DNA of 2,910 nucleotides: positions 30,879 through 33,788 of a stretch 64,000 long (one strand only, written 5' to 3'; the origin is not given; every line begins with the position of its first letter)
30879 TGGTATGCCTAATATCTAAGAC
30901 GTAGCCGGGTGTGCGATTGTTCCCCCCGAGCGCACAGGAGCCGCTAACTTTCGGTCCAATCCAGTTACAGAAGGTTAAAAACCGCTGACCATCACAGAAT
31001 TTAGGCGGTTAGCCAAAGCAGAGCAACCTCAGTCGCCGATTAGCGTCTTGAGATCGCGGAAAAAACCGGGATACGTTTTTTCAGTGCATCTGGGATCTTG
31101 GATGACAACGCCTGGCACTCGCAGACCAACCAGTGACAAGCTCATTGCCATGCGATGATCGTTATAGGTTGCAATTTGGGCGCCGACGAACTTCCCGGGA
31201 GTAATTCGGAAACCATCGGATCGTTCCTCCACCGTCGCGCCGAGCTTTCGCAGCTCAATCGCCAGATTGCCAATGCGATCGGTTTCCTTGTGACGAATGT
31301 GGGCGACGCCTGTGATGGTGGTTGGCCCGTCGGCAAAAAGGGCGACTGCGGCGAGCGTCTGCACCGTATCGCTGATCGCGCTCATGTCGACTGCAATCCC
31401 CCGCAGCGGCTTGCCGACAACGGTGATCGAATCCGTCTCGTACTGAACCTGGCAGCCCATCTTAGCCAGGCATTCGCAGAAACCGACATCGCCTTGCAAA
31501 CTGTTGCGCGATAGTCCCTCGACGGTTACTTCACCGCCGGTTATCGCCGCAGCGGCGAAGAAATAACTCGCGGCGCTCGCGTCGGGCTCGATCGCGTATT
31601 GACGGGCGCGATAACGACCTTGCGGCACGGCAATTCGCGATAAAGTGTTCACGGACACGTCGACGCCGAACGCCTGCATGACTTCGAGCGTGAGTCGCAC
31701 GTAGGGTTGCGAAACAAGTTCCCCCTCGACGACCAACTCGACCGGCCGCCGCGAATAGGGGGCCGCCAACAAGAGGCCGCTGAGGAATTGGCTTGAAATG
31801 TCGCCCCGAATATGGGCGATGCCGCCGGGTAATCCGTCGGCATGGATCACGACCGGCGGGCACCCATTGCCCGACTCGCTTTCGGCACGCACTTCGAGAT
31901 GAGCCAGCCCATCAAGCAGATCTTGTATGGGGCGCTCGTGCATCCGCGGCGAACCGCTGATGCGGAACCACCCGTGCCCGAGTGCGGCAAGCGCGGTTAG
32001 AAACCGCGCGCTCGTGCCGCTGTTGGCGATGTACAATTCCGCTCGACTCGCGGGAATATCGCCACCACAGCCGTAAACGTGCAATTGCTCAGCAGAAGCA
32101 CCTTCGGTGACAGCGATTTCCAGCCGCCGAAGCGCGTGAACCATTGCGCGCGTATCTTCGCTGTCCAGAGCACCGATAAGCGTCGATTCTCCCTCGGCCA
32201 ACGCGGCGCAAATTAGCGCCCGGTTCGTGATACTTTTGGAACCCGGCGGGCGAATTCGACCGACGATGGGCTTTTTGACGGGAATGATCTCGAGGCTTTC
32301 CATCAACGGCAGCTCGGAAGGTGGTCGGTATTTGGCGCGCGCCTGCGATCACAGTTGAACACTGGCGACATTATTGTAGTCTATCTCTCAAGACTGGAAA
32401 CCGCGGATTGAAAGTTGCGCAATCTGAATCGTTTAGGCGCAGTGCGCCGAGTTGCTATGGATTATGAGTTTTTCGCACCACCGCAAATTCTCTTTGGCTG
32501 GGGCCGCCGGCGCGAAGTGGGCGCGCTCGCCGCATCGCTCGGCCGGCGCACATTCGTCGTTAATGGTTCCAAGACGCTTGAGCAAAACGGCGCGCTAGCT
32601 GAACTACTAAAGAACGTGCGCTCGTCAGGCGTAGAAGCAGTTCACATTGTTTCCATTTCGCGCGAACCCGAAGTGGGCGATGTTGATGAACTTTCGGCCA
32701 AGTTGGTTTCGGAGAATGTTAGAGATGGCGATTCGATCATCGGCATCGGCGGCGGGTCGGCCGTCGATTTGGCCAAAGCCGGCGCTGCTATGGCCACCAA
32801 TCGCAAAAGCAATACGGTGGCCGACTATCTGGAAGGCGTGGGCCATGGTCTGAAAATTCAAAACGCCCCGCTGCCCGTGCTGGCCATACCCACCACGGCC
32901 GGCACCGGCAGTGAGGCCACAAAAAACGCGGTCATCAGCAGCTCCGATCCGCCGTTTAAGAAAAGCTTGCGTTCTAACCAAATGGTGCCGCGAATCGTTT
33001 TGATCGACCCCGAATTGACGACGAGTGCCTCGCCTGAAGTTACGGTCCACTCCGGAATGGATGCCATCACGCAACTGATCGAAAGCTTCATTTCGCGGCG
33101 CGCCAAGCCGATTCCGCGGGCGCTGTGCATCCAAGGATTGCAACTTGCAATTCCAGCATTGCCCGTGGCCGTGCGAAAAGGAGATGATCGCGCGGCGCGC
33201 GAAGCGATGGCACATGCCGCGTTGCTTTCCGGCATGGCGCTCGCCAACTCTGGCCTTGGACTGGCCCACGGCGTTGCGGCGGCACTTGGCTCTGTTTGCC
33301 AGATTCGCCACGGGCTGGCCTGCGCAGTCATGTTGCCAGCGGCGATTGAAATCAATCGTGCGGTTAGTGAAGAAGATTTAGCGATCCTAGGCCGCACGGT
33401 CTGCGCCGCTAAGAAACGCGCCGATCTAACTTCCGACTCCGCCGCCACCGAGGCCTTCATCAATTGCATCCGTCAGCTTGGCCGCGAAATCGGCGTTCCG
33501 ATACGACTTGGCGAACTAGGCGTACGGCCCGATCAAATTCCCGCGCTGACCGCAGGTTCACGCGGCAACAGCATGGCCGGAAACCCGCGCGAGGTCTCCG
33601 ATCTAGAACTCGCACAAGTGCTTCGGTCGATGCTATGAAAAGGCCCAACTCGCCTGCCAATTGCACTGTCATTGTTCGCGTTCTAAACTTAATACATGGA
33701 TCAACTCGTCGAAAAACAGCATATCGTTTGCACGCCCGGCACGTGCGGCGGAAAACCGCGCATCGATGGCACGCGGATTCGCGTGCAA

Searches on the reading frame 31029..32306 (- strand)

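Call 52: search_protein_families(library=pfam, proteins=[window:31029-32306:-], max_evalue=0.0001)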
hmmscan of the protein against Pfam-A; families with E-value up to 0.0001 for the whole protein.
window:31029-32306:- (425 aa): 1 family
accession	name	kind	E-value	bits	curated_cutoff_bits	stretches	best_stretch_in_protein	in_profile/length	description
PF00275.25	EPSP_synthase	-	6.7e-122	407.6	22.8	1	12-419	5-417/417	EPSP synthase (3-phosphoshikimate 1-carboxyvinyltransferase)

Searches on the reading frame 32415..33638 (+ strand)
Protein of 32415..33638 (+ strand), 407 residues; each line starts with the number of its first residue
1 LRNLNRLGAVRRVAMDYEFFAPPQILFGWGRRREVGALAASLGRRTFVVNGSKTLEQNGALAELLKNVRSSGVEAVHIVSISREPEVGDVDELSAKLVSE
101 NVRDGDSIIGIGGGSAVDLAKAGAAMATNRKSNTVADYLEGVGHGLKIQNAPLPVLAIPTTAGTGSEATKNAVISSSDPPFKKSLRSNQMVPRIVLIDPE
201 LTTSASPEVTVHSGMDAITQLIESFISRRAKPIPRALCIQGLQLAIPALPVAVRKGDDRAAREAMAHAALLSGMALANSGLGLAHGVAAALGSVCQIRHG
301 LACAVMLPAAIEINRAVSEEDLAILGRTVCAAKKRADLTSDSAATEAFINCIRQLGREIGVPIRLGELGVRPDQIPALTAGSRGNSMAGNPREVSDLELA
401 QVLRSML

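Call 52: search_protein_families(library=pfam, proteins=[window:32415-33638:+], max_evalue=0.0001)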
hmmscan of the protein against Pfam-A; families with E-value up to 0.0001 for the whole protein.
window:32415-33638:+ (407 aa): 3 families
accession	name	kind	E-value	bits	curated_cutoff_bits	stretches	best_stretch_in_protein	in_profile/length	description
PF00465.25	Fe-ADH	-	3.4e-41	141.1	31.3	1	22-199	1-168/168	Iron-containing alcohol dehydrogenase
PF25137.1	ADH_Fe_C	-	4.4e-37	128.1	27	1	210-406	1-193/194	Fe-containing alcohol dehydrogenase family, C-terminal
PF13685.12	Fe-ADH_2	-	1.1e-06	29.1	28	1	32-125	7-95/149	Iron-containing alcohol dehydrogenase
